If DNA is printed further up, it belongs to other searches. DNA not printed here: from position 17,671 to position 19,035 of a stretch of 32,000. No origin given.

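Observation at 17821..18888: Uncharacterised P-loop protein translationally coupled between argG and argC in an operon that lacks the first-step enzyme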

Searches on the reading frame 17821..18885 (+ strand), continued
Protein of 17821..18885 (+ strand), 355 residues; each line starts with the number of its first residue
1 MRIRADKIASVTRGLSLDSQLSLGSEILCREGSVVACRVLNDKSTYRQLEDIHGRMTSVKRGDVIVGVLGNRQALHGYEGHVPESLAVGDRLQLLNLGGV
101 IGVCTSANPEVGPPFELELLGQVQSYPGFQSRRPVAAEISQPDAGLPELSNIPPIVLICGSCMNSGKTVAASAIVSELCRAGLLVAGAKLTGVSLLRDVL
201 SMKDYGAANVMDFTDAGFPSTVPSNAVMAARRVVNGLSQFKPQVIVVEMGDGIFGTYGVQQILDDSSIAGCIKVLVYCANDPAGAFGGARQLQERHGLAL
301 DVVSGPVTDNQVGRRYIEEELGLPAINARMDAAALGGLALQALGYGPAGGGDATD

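Call 38: find_homologous_proteins(query=P0061, max_evalue=1e-30)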
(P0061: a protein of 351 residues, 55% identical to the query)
Query P0061 (351 aa): 7139 proteins with E <= 1e-30 among 8000 candidates; the best 120 are listed.
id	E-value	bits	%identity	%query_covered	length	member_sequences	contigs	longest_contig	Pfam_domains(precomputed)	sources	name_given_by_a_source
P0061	4.5e-230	781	100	100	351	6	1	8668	-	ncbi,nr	ncbi:MAG TPA: hypothetical protein VLG68_03955 [Gammaproteobacteria bacterium]|nr:hypothetical prote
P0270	2.2e-200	683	87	100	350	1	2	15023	-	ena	-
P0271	4.3e-199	679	86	99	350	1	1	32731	-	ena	-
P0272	1.8e-197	673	86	100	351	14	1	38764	-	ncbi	ncbi:MAG: hypothetical protein ACHQAU_00670 [Gammaproteobacteria bacterium]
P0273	3.7e-197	672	85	100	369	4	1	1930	-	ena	-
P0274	1.7e-196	670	85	100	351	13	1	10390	-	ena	-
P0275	2.3e-196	670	85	100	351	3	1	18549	-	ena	-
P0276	6.2e-196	668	84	100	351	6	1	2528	-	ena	-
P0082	1.0e-195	668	85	100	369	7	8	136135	-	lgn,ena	-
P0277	1.0e-194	664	84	100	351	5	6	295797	-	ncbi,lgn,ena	-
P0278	2.2e-194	663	83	100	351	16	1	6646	-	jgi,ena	-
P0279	4.5e-194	662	85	100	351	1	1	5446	-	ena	-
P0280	1.0e-193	661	84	100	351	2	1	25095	-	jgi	jgi:hypothetical protein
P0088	1.2e-193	661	84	99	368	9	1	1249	-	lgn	-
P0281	1.5e-193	661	85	100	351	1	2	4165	-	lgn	-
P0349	1.8e-149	516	68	98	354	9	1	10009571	PF07755.18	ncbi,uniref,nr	ncbi:DUF1611 domain-containing protein [Stigmatella sp. ncwal1]|uniref:DUF1611 domain-containing pro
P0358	2.0e-146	506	68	99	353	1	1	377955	PF07755.18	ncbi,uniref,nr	ncbi:DUF1611 domain-containing protein [Hyalangium rubrum]|uniref:D-glutamate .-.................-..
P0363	3.2e-145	502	68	98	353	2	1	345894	-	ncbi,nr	ncbi:DUF1611 domain-containing protein [Myxococcaceae bacterium JPH2]|nr:DUF1611 domain-containing p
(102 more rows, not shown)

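Call 41: search_protein_families(library=pfam, proteins=[P0349, P0358, P0363, L013:10164-11327:+, L060:10117-11265:+, L055:10805-12223:+, L077:10238-11503:+], max_evalue=0.01)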
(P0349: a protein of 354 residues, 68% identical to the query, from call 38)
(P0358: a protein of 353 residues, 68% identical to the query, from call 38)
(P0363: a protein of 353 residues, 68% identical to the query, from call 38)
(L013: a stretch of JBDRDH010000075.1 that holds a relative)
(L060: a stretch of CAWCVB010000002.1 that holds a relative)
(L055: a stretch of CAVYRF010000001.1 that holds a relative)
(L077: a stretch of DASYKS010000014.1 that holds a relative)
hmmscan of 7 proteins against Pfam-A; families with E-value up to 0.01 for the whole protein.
P0349 (354 aa): 2 families
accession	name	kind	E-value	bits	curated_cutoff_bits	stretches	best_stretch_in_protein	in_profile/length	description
PF07755.17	DUF1611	-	8.7e-06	25.7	25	1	145-195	4-54/201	Domain of unknown function (DUF1611_C) P-loop domain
PF03205.20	MobB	-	0.0019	18.5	26.6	1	156-248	2-97/133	Molybdopterin guanine dinucleotide synthesis protein B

P0358 (353 aa): 2 families
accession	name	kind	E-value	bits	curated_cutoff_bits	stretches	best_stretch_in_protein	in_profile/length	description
PF07755.17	DUF1611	-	5.5e-06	26.4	25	1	145-232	4-88/201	Domain of unknown function (DUF1611_C) P-loop domain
PF03205.20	MobB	-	0.0052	17.1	26.6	1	156-248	2-97/133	Molybdopterin guanine dinucleotide synthesis protein B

P0363 (353 aa): 2 families
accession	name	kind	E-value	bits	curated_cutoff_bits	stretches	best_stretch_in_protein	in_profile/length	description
PF07755.17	DUF1611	-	5e-05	23.2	25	1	145-188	4-47/201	Domain of unknown function (DUF1611_C) P-loop domain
PF03205.20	MobB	-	0.0034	17.7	26.6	1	156-248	2-97/133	Molybdopterin guanine dinucleotide synthesis protein B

L013:10164-11327:+ (388 aa): 2 families
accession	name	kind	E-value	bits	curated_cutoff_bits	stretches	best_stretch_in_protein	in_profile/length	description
PF00202.27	Aminotran_3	-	1.9e-89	300.6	30.5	1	10-372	6-399/403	Aminotransferase class-III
PF00155.27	Aminotran_1_2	-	0.0028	17.3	19.7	1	164-294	137-275/361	Aminotransferase class I and II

L060:10117-11265:+ (383 aa): 2 families
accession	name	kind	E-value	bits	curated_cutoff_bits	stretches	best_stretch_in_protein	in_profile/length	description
PF00202.27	Aminotran_3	-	7.7e-94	315.1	30.5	1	16-382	8-403/403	Aminotransferase class-III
PF00155.27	Aminotran_1_2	-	0.00025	20.8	19.7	1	145-309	103-280/361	Aminotransferase class I and II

L055:10805-12223:+ (473 aa): 1 family
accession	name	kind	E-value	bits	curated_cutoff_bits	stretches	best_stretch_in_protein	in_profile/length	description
PF00202.27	Aminotran_3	-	1.8e-91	307.3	30.5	1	102-470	8-401/403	Aminotransferase class-III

L077:10238-11503:+ (422 aa): 2 families
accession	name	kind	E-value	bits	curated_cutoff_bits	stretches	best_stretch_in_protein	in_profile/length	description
PF00202.27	Aminotran_3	-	5.1e-91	305.8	30.5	1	47-415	8-400/403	Aminotransferase class-III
PF00155.27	Aminotran_1_2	-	2.1e-05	24.3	19.7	1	130-384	70-329/361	Aminotransferase class I and II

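Call 54: search_dna_similar(query=P0358, collection=plasmids, mode=protein, max_evalue=10, max_rows=30)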
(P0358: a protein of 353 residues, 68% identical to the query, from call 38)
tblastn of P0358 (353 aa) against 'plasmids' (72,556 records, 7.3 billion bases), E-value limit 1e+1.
Records with a match: 9; places in all: 9; records where one place covers at least 80% of the query: 3.
Best place of each record, by identity: <60% 9.
By first word of the organism name: Paracoccus 3; Tritonibacter 2; Microvirga 1; Sulfitobacter 1; Priestia 1; Bacillus 1.
By predicted mobility (MOB-suite, as given by PLSDB): non-mobilizable 7; conjugative 1; mobilizable 1.
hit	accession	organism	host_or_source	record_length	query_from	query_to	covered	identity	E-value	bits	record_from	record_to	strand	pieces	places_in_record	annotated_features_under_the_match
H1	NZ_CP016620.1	Microvirga ossetica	Vicia alpestris,cell culture,nodules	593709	19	351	94%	30.1%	4e-21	102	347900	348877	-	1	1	transposase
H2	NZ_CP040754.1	Sulfitobacter sp. BSw21498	Seawater,seawater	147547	4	293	82%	28.9%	6e-13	77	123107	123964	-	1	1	DUF1611 domain-containing protein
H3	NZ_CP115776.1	Paracoccus albus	cell culture,sediment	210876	46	305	74%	28.2%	1e-15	86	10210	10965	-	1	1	DUF1611 domain-containing protein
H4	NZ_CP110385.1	Tritonibacter mobilis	-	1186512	42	280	68%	30.5%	1e-17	92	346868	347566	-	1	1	record has no annotation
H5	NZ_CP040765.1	Paracoccus liaowanqingii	Tibetan antelope,cell culture,feces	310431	46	283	67%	30.3%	1e-15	86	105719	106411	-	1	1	dethiobiotin synthase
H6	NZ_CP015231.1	Tritonibacter mobilis F1926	cell culture,seawater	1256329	42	269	65%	31.3%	1e-17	92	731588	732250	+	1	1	record has no annotation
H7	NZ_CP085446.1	Priestia megaterium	single cell,soil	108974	31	328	84%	23.9%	3e-20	99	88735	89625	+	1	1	hypothetical protein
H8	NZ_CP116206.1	Bacillus paranthracis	rice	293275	46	287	69%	28.9%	1e-14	82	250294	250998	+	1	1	DUF1611 domain-containing protein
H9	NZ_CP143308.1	Paracoccus marcusii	Soil sample,soil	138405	147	221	21%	46.7%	4e-7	59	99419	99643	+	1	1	hypothetical protein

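Call 55: get_annotated_region(hit=H2, flank=7000)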
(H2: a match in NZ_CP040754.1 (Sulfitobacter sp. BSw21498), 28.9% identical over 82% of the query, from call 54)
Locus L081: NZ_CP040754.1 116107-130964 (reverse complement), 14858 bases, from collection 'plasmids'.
description: Sulfitobacter sp. BSw21498 plasmid unnamed, complete sequence
organism: Sulfitobacter sp. BSw21498 (NCBI taxid 664426)
taxonomy: Bacteria; Pseudomonadota; Alphaproteobacteria; Rhodobacterales; Roseobacteraceae; Sulfitobacter; Sulfitobacter sp. BSw21498
host: -; source: Seawater,seawater; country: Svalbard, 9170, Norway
typing (MOB-suite, as given by PLSDB): conjugative; relaxase MOBP; mating-pair formation MPF_T
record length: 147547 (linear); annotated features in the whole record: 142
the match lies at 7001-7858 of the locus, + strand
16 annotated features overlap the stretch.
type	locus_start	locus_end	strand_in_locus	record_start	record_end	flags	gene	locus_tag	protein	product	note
CDS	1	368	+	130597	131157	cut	-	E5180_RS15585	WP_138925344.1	cytochrome b/b6 domain-containing protein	-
CDS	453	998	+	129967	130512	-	-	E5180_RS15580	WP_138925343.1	PepSY domain-containing protein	-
CDS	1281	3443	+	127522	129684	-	katG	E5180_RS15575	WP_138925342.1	catalase/peroxidase HPI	GO:0006979 - response to oxidative stress [Evidence IEA]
CDS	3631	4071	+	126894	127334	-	-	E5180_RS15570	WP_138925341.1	DUF4399 domain-containing protein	-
CDS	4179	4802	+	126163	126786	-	-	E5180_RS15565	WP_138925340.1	TIGR02466 family protein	-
CDS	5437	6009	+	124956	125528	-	-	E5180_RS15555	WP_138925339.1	aspartyl/asparaginyl beta-hydroxylase domain-containing protein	GO:0018193 - peptidyl-amino acid modification [Evidence IEA]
CDS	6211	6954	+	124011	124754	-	-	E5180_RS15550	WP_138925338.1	hypothetical protein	-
CDS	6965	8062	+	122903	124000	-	-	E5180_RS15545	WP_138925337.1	DUF1611 domain-containing protein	-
CDS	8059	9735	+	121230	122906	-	-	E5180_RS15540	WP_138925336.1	ABC transporter ATP-binding protein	-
CDS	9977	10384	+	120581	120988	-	-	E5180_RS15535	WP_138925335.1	hypothetical protein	-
CDS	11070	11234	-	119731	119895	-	-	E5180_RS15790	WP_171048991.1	hypothetical protein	-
CDS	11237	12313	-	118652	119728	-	-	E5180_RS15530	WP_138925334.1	type IV secretion system protein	-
CDS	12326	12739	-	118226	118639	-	-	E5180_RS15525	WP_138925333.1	hypothetical protein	-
CDS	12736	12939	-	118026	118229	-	-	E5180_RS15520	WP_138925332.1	hypothetical protein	-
CDS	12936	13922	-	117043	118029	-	-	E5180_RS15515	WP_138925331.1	ATPase, T2SS/T4P/T4SS family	-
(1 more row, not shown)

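Call 56: get_annotated_region(hit=H8, flank=7000)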
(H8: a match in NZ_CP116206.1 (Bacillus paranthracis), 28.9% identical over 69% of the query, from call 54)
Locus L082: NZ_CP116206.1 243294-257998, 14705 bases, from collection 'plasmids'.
description: Bacillus paranthracis strain NVH_0075/95 plasmid unnamed2
organism: Bacillus paranthracis (NCBI taxid 2026186)
taxonomy: Bacteria; Bacillota; Bacilli; Bacillales; Bacillaceae; Bacillus; Bacillus paranthracis
host: -; source: rice; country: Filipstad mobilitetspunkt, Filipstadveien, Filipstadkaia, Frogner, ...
typing (MOB-suite, as given by PLSDB): non-mobilizable; replicon rep_cluster_125,rep_cluster_164
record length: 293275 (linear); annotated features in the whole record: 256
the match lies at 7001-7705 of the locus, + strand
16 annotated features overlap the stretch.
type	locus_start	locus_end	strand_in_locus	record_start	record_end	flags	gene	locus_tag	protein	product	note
CDS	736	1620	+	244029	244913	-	-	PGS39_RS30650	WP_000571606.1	isocitrate lyase/phosphoenolpyruvate mutase family protein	-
CDS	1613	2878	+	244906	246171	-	-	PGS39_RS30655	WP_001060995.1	ATP-grasp domain-containing protein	-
CDS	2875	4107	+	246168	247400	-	-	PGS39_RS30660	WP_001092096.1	MFS transporter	GO:0055085 - transmembrane transport [Evidence IEA]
CDS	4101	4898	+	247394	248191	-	-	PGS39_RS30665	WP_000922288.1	TauD/TfdA family dioxygenase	-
CDS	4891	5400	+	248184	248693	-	-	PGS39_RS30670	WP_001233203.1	hypothetical protein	-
CDS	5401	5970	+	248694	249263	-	-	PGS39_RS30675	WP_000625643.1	thiamine pyrophosphate-dependent enzyme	-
CDS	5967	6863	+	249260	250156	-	pyrB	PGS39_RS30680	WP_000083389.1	aspartate carbamoyltransferase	GO:0009220 - pyrimidine ribonucleotide biosynthetic process [Evidence IEA]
CDS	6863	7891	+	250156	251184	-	-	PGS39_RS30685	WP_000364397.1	DUF1611 domain-containing protein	-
CDS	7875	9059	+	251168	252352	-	-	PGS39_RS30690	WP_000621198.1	hypothetical protein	-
CDS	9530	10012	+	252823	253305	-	-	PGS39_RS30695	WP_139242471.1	hypothetical protein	-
CDS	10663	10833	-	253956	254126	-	-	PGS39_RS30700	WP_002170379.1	hypothetical protein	-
CDS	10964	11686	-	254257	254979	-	-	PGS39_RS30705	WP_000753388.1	hypothetical protein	-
CDS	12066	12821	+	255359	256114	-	-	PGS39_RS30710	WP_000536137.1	CPBP family intramembrane glutamic endopeptidase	GO:0071586 - CAAX-box protein processing [Evidence IEA]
CDS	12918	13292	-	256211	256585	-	-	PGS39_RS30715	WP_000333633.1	hypothetical protein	-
CDS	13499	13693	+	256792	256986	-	-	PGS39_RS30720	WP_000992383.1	hypothetical protein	-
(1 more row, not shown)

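Call 57: get_annotated_region(hit=H7, flank=7000)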
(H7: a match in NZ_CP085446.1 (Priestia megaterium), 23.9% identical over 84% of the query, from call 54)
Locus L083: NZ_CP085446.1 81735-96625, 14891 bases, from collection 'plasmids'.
description: Priestia megaterium strain KF18 plasmid unnamed4, complete sequence
organism: Priestia megaterium (NCBI taxid 1404)
taxonomy: Bacteria; Bacillota; Bacilli; Bacillales; Bacillaceae; Priestia; Priestia megaterium
host: -; source: single cell,soil; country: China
typing (MOB-suite, as given by PLSDB): non-mobilizable; replicon rep_cluster_385
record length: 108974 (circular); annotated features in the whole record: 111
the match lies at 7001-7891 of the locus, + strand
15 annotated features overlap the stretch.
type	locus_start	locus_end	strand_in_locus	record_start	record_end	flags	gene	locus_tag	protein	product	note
CDS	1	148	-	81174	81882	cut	-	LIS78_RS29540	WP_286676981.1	IS6 family transposase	-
CDS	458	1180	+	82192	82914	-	-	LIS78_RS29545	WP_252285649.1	YqcI/YcgG family protein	-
CDS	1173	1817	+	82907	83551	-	-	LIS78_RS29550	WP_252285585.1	LysE family transporter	GO:0006865 - amino acid transport [Evidence IEA]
CDS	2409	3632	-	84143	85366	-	-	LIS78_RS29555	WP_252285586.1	MFS transporter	GO:0055085 - transmembrane transport [Evidence IEA]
CDS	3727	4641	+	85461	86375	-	-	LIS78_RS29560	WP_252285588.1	ornithine carbamoyltransferase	-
CDS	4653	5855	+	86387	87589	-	-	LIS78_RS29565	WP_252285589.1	ATP-grasp domain-containing protein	-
CDS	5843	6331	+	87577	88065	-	-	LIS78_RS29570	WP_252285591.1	thiamine pyrophosphate-binding protein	-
CDS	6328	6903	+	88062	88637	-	-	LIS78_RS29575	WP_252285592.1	thiamine pyrophosphate-dependent enzyme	-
CDS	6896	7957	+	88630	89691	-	-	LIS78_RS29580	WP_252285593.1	hypothetical protein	-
CDS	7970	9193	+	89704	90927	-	-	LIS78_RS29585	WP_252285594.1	ATP-grasp domain-containing protein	-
CDS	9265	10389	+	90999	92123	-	-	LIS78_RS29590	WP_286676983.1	M20 family metallopeptidase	-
CDS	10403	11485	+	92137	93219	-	-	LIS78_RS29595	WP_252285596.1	LLM class flavin-dependent oxidoreductase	-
CDS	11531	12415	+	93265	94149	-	-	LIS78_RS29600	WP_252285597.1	isocitrate lyase/phosphoenolpyruvate mutase family protein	-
CDS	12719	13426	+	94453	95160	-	-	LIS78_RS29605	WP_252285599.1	IS6 family transposase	-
CDS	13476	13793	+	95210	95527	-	-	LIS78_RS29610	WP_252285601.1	MFS transporter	GO:0055085 - transmembrane transport [Evidence IEA]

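Call 58: search_protein_families(library=pfam, proteins=[L081:6965-8059:+, L082:6863-7888:+, L083:6896-7954:+], max_evalue=0.1)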
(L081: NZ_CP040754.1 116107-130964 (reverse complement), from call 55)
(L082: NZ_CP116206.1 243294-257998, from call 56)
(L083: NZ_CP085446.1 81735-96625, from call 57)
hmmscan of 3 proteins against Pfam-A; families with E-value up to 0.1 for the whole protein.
L081:6965-8059:+ (365 aa): 4 families
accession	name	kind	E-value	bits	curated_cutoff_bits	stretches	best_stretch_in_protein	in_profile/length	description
PF01656.29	CbiA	-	0.00097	19.5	25.4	1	156-190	1-35/125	CobQ/CobB/MinD/ParA nucleotide binding domain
PF03205.20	MobB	-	0.0014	18.9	26.6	1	156-195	2-40/133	Molybdopterin guanine dinucleotide synthesis protein B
PF12146.15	Hydrolase_4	-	0.0036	17.1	27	0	170-214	19-63/239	Serine aminopeptidase, S33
PF07755.17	DUF1611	-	0.0056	16.5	25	1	152-196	11-55/201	Domain of unknown function (DUF1611_C) P-loop domain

L082:6863-7888:+ (342 aa): 4 families
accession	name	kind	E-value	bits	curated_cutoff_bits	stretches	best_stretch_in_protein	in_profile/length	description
PF07755.17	DUF1611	-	7.7e-05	22.6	25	1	142-202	9-68/201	Domain of unknown function (DUF1611_C) P-loop domain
PF13500.12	AAA_26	-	0.00057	20.2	27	1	147-193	2-48/198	AAA domain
PF01656.29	CbiA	-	0.0062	16.9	25.4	1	149-188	2-41/125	CobQ/CobB/MinD/ParA nucleotide binding domain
PF03205.20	MobB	-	0.0066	16.8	26.6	1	149-202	3-60/133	Molybdopterin guanine dinucleotide synthesis protein B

L083:6896-7954:+ (353 aa): 5 families
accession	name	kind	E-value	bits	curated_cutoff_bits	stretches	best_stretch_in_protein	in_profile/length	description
PF01656.29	CbiA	-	6.3e-06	26.6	25.4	1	158-199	1-42/125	CobQ/CobB/MinD/ParA nucleotide binding domain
PF03205.20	MobB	-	0.00014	22.2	26.6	1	159-213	3-61/133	Molybdopterin guanine dinucleotide synthesis protein B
PF03266.21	NTPase_1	-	0.0069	16.7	23.9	1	165-190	8-33/168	NTPase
PF13500.12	AAA_26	-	0.017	15.4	27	1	158-197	3-42/198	AAA domain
PF06414.18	Zeta_toxin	-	0.098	12.5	22.3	0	148-184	11-44/199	Zeta toxin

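Call 59: get_annotated_region(hit=H3, flank=7000)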
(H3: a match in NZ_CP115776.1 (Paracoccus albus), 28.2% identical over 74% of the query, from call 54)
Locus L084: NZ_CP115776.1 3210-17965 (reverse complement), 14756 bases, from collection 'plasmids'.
description: Paracoccus albus strain SCSIO 80058 plasmid p1, complete sequence
organism: Paracoccus albus (NCBI taxid 3017784)
taxonomy: Bacteria; Pseudomonadota; Alphaproteobacteria; Rhodobacterales; Paracoccaceae; Paracoccus; Paracoccus albus
host: -; source: cell culture,sediment; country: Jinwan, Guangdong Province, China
typing (MOB-suite, as given by PLSDB): non-mobilizable
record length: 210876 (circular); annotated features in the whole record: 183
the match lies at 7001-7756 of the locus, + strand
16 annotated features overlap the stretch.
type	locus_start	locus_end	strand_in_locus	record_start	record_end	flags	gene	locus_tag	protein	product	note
CDS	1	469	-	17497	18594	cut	-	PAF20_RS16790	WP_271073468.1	alpha/beta hydrolase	-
CDS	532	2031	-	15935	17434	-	-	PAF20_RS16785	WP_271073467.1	NAD(P)/FAD-dependent oxidoreductase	-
CDS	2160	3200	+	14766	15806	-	-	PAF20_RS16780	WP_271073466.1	AraC family transcriptional regulator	GO:0006355 - regulation of DNA-templated transcription [Evidence IEA]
CDS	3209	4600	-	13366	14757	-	-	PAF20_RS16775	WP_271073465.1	HTTM domain-containing protein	GO:0017187 - peptidyl-glutamic acid carboxylation [Evidence IEA]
CDS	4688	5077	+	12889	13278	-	-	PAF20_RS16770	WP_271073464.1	DUF393 domain-containing protein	-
CDS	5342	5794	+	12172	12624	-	-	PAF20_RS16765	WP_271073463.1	hypothetical protein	-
CDS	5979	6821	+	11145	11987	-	-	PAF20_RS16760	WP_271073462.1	alpha/beta hydrolase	-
CDS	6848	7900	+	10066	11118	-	-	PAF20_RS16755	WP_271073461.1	DUF1611 domain-containing protein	-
CDS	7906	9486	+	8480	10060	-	-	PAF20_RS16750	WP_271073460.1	ABC transporter ATP-binding protein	-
CDS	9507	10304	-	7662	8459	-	-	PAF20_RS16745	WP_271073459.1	S8 family serine peptidase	-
CDS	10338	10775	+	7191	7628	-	-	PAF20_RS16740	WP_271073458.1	hypothetical protein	-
CDS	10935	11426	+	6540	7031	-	-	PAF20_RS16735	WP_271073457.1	RNA polymerase sigma factor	GO:0006352 - DNA-templated transcription initiation [Evidence IEA]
CDS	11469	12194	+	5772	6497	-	-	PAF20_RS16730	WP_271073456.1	hypothetical protein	-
CDS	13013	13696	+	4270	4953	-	-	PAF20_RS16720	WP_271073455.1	IS6 family transposase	-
CDS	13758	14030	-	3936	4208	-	-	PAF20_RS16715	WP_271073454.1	hypothetical protein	-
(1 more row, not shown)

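Call 60: get_annotated_region(hit=H5, flank=7000)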
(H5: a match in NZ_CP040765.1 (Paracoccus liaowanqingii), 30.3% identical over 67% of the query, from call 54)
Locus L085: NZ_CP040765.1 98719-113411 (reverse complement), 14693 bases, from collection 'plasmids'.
description: Paracoccus liaowanqingii strain 2251 plasmid unnamed1, complete sequence
organism: Paracoccus liaowanqingii (NCBI taxid 2560053)
taxonomy: Bacteria; Pseudomonadota; Alphaproteobacteria; Rhodobacterales; Paracoccaceae; Paracoccus; Paracoccus liaowanqingii
host: -; source: Tibetan antelope,cell culture,feces; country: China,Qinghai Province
typing (MOB-suite, as given by PLSDB): non-mobilizable
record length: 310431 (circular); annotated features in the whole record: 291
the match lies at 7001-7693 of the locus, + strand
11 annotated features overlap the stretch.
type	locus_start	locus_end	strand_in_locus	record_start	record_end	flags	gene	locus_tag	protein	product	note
CDS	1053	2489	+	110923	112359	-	-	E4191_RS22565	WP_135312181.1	IS1182 family transposase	-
CDS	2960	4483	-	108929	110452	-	-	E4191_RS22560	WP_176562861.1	S8 family serine peptidase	GO:0006508 - proteolysis [Evidence IEA]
CDS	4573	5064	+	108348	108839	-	-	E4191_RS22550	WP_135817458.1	RNA polymerase sigma factor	GO:0006352 - DNA-templated transcription initiation [Evidence IEA]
CDS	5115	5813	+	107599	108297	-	-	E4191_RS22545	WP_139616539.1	hypothetical protein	-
CDS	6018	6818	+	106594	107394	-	-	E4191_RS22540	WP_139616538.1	alpha/beta hydrolase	-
CDS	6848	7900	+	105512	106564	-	-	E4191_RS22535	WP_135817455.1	dethiobiotin synthase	-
CDS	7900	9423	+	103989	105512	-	-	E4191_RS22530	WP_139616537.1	ABC transporter transmembrane domain-containing protein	GO:0055085 - transmembrane transport [Evidence IEA]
CDS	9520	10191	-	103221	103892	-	-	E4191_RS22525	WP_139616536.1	response regulator transcription factor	GO:0000160 - phosphorelay signal transduction system [Evidence IEA]; GO:0006355 - regulation of DNA-templated ...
CDS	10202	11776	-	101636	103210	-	-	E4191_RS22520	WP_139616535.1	ATP-binding protein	-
CDS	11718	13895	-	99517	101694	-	-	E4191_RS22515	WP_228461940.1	peptidase domain-containing ABC transporter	-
CDS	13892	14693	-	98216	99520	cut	-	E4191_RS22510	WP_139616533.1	HlyD family efflux transporter periplasmic adaptor subunit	-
